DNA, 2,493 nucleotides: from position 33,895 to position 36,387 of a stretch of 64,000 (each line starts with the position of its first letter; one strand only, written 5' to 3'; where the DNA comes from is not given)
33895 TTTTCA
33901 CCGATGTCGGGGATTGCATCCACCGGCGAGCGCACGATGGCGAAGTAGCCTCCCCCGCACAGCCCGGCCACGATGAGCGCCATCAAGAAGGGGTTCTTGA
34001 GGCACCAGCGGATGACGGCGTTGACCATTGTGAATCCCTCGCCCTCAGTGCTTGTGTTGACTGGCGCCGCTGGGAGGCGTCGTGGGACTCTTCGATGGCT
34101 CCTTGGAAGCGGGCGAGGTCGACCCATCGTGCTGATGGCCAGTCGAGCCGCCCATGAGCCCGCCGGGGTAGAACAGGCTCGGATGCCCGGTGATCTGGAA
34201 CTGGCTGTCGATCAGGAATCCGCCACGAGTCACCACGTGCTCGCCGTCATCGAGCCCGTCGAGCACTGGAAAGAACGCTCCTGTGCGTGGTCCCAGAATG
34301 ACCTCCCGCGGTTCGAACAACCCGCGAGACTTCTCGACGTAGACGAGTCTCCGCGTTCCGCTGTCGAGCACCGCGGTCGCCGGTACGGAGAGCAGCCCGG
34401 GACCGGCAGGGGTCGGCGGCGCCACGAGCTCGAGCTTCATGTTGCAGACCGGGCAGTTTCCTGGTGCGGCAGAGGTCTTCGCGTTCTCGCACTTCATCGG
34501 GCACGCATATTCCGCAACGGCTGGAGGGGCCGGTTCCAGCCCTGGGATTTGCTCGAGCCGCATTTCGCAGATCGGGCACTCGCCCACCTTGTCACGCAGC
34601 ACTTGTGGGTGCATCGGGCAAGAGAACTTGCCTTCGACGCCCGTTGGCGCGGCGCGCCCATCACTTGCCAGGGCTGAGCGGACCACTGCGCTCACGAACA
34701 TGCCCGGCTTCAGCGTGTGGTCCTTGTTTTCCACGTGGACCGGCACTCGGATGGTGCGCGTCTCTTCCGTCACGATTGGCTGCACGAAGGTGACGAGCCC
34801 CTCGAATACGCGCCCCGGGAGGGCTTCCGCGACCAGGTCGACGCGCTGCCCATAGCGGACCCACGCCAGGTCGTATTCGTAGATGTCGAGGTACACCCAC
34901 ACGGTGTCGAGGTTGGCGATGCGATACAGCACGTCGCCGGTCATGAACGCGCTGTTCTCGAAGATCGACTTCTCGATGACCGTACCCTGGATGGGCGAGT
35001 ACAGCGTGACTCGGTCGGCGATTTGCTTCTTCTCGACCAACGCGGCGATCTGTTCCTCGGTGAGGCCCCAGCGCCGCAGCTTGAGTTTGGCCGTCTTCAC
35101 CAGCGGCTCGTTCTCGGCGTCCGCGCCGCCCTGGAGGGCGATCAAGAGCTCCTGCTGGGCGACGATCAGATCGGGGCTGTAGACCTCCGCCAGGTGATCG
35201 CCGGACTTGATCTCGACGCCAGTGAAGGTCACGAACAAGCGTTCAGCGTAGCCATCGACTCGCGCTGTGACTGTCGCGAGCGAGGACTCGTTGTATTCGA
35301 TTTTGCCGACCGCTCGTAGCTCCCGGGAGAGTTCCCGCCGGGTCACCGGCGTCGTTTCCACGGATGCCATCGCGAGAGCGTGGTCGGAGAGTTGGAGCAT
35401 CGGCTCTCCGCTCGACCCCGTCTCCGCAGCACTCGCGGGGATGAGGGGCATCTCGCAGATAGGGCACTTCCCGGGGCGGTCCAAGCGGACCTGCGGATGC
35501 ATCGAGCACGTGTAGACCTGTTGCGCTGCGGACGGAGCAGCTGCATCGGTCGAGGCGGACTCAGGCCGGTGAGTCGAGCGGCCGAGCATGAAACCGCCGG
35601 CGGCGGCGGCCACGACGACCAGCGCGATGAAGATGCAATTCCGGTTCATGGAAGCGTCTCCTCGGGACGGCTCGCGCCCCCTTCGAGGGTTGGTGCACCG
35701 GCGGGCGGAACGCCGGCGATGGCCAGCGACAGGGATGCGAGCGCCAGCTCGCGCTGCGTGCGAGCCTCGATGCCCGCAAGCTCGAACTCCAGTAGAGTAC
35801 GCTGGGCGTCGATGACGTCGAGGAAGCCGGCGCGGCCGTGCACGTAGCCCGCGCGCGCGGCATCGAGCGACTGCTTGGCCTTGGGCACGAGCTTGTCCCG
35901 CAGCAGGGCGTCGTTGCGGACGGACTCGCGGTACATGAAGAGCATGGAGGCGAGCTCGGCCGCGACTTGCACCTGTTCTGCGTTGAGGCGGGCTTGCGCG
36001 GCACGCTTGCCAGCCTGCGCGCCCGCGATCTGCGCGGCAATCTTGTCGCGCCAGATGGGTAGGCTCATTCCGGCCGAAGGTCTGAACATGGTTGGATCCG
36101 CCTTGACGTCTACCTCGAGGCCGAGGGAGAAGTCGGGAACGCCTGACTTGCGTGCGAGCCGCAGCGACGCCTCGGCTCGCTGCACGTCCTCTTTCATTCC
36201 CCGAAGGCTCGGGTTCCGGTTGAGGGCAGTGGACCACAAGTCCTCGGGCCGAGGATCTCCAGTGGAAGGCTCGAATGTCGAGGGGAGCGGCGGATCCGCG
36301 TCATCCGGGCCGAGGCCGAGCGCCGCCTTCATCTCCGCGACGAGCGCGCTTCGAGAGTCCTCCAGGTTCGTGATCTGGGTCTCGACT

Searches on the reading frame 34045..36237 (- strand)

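Call 49: search_protein_families(library=pfam, proteins=[window:34045-36237:-], max_evalue=0.001)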
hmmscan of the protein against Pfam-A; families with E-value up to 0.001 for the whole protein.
window:34045-36237:- (730 aa): 3 families
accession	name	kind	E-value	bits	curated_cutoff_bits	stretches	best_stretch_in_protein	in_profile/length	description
PF16576.10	HlyD_D23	-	2e-70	236.8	30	1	303-515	2-214/214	Barrel-sandwich domain of CusB or HlyD membrane-fusion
PF19335.5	HMBD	-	1.1e-28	99.3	23.6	3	241-267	1-27/28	Heavy metal binding domain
PF13437.12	HlyD_3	-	1.3e-14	55.3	22.2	1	411-512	1-106/106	HlyD family secretion protein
